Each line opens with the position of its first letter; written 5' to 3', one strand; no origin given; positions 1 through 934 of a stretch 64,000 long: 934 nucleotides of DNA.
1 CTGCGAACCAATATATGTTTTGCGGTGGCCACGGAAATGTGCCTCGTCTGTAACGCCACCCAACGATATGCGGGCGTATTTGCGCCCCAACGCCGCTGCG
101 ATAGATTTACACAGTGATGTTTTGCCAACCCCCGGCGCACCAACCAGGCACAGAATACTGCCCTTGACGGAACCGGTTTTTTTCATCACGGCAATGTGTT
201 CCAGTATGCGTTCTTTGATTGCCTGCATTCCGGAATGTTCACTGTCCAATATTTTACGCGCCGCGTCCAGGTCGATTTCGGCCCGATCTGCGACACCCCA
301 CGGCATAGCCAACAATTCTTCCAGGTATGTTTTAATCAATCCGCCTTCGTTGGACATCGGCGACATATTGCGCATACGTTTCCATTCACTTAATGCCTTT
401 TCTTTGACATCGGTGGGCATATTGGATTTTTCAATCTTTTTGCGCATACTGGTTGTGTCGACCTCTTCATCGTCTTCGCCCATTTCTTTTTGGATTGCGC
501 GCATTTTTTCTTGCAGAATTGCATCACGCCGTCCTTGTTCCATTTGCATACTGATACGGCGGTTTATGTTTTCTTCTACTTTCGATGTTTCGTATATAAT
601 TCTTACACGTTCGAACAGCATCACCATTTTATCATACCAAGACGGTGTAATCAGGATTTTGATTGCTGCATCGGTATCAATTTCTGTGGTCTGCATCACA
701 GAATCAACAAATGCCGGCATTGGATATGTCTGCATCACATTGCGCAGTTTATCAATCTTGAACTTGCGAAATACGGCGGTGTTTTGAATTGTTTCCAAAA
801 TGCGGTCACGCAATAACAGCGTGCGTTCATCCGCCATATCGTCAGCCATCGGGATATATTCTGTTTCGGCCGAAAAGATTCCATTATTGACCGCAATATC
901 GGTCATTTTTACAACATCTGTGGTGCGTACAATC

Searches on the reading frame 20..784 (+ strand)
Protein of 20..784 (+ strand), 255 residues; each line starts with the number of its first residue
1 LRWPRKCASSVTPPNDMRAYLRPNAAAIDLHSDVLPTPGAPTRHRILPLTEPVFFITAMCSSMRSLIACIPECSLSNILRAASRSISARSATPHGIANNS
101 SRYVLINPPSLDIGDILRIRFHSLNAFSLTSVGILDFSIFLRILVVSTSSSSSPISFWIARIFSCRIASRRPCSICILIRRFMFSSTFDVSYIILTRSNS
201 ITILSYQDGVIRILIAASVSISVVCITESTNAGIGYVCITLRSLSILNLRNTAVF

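Call 102: search_protein_families(library=pfam, alignment_id=A7, max_evalue=0.00001)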
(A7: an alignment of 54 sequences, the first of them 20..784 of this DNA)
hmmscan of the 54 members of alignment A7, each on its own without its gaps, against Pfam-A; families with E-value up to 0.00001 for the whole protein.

A. member 1, window:20-784:+ (255 aa): 0 families

B. families by the number of members that match (of 54 scanned): 62 families (the first 25 are shown)
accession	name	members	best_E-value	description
PF00012.26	HSP70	1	4.3e-269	Hsp70 protein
PF00814.31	TsaD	1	3.3e-88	tRNA N6-adenosine threonylcarbamoyltransferase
PF02601.20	Exonuc_VII_L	1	1.8e-84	Exonuclease VII, large subunit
PF01406.26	tRNA-synt_1e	1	2.5e-84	tRNA synthetases class I (C) catalytic domain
PF01026.27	TatD_DNase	1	4.2e-76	TatD related DNase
PF00208.27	ELFV_dehydrog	1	9.8e-76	Glutamate/Leucine/Phenylalanine/Valine dehydrogenase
PF00365.25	PFK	1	2.3e-68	Phosphofructokinase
PF01018.28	GTP1_OBG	1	1.5e-58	GTP1/OBG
PF02812.23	ELFV_dehydrog_N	1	2.4e-57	Glu/Leu/Phe/Val dehydrogenase, dimerisation domain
PF00580.27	UvrD-helicase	1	8.5e-55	UvrD/REP helicase N-terminal domain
PF03462.23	PCRF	1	2e-51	PCRF domain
PF00579.31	tRNA-synt_1b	1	8.6e-51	tRNA synthetases class I (W and Y)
PF01520.23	Amidase_3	1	3.5e-48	N-acetylmuramoyl-L-alanine amidase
PF01668.23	SmpB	1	6.6e-48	SmpB protein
PF00472.26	RF-1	1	1.1e-45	RF-1 domain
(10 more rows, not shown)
